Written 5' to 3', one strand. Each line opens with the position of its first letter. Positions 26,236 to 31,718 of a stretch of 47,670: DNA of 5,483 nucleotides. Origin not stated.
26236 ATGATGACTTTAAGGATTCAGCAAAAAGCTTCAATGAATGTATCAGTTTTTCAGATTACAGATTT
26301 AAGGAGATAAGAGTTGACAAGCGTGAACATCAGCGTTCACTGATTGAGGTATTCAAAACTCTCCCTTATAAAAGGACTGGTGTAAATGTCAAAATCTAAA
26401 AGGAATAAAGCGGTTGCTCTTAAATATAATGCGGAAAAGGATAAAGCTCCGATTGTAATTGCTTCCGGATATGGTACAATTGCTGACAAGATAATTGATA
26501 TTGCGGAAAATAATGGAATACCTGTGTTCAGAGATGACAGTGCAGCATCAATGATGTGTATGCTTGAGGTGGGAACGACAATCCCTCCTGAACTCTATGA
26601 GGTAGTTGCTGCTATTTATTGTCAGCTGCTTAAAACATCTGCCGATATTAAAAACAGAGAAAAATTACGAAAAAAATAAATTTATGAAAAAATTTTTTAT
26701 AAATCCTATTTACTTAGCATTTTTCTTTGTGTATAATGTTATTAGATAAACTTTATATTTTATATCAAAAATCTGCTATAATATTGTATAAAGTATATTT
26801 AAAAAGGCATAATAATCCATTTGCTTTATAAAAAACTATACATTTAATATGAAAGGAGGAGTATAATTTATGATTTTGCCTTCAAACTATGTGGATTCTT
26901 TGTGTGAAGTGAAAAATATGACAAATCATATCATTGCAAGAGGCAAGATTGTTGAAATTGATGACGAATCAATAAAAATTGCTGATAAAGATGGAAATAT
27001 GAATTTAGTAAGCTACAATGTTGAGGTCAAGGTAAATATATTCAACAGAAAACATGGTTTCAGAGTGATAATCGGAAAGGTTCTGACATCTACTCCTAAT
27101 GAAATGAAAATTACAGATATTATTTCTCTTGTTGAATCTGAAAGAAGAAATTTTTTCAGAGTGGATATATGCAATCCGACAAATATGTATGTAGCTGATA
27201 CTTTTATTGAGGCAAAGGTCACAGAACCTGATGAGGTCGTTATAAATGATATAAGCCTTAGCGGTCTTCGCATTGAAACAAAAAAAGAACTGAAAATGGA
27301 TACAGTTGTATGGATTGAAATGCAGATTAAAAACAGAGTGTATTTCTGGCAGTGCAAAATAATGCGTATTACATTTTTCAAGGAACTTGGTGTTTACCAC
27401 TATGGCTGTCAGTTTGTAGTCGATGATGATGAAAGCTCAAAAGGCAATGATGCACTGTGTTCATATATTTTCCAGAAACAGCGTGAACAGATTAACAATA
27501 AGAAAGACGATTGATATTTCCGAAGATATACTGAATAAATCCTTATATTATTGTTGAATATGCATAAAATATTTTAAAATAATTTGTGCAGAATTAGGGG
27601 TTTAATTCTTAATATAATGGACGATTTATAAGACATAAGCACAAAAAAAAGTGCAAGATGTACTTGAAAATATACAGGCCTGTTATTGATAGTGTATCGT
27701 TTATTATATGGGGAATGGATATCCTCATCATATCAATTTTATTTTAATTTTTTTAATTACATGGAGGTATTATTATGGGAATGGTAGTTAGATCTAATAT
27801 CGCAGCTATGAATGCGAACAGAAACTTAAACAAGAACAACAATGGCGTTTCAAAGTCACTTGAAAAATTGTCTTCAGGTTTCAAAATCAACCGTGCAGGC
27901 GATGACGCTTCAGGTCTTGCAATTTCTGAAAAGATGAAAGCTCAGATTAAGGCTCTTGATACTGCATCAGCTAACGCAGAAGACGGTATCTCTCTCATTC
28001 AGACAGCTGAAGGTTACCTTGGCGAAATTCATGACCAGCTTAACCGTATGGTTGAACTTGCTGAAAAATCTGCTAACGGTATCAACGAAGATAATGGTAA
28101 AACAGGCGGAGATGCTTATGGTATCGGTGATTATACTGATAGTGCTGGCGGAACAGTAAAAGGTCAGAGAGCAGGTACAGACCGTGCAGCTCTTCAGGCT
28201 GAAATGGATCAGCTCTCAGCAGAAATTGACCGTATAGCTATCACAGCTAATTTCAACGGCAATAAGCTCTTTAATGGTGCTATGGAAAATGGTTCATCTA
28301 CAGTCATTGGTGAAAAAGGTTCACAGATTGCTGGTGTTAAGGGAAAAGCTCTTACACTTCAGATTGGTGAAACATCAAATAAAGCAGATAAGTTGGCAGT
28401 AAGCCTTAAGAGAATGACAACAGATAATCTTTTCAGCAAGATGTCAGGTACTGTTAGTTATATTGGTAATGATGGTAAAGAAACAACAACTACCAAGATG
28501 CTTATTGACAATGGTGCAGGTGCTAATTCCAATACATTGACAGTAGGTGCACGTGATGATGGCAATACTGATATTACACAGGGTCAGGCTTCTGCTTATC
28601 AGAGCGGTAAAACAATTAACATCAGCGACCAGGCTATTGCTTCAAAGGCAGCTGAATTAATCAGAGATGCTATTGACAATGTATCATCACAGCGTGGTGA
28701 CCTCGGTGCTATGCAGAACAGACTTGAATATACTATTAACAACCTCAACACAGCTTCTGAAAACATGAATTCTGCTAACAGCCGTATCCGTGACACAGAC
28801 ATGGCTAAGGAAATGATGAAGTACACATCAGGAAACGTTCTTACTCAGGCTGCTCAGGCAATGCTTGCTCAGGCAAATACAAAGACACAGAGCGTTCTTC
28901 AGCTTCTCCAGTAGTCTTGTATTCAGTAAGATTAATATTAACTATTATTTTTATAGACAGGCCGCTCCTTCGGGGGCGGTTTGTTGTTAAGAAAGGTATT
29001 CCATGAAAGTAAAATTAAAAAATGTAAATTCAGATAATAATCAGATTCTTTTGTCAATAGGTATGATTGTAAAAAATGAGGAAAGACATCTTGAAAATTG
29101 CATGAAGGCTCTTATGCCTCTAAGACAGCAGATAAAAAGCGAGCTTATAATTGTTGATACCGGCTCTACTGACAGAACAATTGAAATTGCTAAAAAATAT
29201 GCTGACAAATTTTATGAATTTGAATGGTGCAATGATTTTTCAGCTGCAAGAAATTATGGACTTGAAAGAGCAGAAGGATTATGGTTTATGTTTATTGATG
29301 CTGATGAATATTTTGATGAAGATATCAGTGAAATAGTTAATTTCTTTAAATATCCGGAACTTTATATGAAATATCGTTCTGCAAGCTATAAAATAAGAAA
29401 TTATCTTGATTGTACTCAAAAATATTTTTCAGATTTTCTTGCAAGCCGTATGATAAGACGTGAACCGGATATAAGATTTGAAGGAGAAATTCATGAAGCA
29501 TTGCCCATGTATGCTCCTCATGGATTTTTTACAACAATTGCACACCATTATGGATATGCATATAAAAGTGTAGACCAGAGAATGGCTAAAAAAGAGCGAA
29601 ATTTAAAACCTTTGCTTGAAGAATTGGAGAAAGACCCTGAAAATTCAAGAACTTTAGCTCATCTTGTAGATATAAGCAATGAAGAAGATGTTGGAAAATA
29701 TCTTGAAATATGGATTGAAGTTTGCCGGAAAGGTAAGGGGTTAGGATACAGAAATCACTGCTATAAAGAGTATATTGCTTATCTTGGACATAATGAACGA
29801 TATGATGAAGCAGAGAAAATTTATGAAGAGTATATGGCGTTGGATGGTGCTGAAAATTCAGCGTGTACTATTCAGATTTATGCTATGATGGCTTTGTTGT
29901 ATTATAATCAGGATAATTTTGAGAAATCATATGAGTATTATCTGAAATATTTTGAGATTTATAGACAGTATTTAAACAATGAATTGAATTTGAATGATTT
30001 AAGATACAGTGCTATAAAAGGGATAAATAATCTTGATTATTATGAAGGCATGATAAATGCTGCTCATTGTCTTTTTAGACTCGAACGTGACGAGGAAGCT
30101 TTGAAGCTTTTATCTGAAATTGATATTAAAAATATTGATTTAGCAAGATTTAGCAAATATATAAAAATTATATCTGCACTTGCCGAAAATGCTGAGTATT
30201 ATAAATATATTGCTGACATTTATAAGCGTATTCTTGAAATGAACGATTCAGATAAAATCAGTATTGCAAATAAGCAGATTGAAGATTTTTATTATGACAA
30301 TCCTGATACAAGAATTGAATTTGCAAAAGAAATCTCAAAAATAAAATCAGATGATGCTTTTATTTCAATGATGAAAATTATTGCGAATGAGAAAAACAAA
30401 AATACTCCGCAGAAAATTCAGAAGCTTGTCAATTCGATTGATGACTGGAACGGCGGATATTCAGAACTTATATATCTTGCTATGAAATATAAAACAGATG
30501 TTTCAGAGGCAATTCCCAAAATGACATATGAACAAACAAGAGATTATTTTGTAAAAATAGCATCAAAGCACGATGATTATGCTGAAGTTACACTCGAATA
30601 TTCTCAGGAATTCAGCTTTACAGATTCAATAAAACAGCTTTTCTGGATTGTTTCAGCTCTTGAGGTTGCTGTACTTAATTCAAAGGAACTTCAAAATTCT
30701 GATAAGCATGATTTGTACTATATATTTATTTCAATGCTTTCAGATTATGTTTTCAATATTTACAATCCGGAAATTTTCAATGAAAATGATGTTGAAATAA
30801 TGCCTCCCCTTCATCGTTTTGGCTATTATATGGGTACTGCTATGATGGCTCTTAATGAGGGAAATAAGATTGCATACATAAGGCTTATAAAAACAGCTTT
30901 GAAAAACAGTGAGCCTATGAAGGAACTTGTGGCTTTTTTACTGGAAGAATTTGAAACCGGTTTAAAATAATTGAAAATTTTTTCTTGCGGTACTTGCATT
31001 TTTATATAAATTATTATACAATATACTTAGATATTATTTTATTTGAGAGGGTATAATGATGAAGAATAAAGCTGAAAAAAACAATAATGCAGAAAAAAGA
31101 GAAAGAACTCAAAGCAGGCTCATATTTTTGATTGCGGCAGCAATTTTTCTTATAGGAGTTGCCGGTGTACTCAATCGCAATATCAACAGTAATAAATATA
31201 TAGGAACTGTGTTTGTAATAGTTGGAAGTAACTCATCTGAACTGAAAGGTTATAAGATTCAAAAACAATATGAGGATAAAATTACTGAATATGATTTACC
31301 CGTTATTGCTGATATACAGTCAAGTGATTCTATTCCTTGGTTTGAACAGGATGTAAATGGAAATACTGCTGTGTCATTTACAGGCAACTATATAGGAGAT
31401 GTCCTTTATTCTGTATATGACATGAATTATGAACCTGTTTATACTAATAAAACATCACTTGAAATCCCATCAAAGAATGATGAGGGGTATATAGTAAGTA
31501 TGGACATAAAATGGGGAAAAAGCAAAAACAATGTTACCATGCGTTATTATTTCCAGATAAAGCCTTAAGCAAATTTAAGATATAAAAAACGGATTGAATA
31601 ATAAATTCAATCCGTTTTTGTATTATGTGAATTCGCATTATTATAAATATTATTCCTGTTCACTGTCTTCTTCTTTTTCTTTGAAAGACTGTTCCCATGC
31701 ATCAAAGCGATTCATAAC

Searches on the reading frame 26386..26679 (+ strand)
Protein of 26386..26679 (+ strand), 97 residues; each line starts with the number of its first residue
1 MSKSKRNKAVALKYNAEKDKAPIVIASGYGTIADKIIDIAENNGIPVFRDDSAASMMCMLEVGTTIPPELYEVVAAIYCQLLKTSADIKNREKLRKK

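Call 5: search_protein_families(library=pfam, proteins=[window:26386-26679:+], max_evalue=0.001)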
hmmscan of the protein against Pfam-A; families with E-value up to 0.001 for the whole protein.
window:26386-26679:+ (97 aa): 1 family
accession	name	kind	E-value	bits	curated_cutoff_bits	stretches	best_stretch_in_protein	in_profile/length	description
PF01312.24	Bac_export_2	-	2.7e-18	66.7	24.4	1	9-78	262-332/335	FlhB HrpN YscU SpaS Family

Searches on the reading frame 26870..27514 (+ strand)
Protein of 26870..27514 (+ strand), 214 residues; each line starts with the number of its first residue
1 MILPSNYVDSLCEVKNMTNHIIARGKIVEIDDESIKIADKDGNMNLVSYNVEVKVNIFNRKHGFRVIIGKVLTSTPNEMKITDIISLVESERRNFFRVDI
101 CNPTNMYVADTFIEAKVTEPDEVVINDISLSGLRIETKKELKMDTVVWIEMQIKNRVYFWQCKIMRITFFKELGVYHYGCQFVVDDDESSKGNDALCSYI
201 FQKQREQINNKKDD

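Call 5: search_protein_families(library=pfam, proteins=[window:26870-27514:+], max_evalue=0.001)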
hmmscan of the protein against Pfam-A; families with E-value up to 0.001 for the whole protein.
window:26870-27514:+ (214 aa): 1 family
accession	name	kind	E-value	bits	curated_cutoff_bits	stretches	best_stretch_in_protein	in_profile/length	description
PF07238.19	PilZ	-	6.4e-10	39.7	22.5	1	91-193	1-93/102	PilZ domain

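Call 7: search_protein_families(library=ncbifam, proteins=[window:26870-27514:+], max_evalue=0.01)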
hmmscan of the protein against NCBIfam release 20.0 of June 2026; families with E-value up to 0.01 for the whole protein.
window:26870-27514:+ (214 aa): 1 family
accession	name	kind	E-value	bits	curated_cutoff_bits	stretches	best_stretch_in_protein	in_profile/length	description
TIGR02266.1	gmx_TIGR02266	paralog_domain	0.0089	16.2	68.7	0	124-164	20-62/96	TIGR02266 family protein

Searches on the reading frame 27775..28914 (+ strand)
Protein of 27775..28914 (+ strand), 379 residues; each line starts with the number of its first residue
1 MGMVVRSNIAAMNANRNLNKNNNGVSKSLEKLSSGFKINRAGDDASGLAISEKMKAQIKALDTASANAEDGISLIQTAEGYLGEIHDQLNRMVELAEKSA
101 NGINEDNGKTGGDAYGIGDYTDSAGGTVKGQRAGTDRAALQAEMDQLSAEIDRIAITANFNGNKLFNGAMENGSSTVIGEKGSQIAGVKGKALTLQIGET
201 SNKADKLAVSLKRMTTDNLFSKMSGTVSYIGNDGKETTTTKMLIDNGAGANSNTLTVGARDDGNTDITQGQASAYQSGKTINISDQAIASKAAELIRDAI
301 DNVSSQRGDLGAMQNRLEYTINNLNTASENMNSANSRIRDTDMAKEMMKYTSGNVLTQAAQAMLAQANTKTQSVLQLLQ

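Call 5: search_protein_families(library=pfam, proteins=[window:27775-28914:+], max_evalue=0.001)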
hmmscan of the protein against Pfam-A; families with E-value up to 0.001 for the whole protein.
window:27775-28914:+ (379 aa): 2 families
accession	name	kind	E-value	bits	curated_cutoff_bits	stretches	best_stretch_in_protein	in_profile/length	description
PF00669.25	Flagellin_N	-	9.2e-36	123.4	26.6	2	6-107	2-103/139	Bacterial flagellin N-terminal helical region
PF00700.27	Flagellin_C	-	6.4e-26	90.9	23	1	295-378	3-86/86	Bacterial flagellin C-terminal helical region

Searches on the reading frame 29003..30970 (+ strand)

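Call 4: search_protein_families(library=pfam, proteins=[window:29003-30970:+], max_evalue=0.01)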
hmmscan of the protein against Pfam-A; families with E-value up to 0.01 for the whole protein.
window:29003-30970:+ (655 aa): 5 families
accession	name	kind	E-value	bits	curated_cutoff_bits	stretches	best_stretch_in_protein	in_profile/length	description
PF00535.33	Glycos_transf_2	-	8e-19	68.6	23.3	1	18-122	1-113/168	Glycosyl transferase family 2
PF13424.12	TPR_12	-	1.5e-05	25.5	30.1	1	261-322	13-77/77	Tetratricopeptide repeat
PF13428.12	TPR_14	-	0.0013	19.6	23.5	0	254-282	4-32/44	Tetratricopeptide repeat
PF13704.12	Glyco_tranf_2_4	-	0.0015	19.4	27.5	1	25-109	2-89/98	Glycosyl transferase family 2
PF14559.12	TPR_19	-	0.0069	17.1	25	0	346-374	24-52/68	Tetratricopeptide repeat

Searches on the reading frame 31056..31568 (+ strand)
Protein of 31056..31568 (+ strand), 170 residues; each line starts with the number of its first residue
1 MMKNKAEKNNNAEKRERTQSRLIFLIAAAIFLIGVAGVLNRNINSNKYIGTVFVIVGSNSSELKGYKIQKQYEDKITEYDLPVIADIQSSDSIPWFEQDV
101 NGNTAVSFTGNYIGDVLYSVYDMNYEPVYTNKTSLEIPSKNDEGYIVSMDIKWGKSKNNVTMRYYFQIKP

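Call 4: search_protein_families(library=pfam, proteins=[window:31056-31568:+], max_evalue=0.01)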
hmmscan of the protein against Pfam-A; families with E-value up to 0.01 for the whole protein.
window:31056-31568:+ (170 aa): 1 family
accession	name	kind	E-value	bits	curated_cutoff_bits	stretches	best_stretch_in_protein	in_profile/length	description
PF14007.11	YtpI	-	0.0075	17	29.4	0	4-74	16-85/87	YtpI-like protein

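Call 7: search_protein_families(library=ncbifam, proteins=[window:31056-31568:+], max_evalue=0.01)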
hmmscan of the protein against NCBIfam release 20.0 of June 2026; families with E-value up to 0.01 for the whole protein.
window:31056-31568:+ (170 aa): 0 families
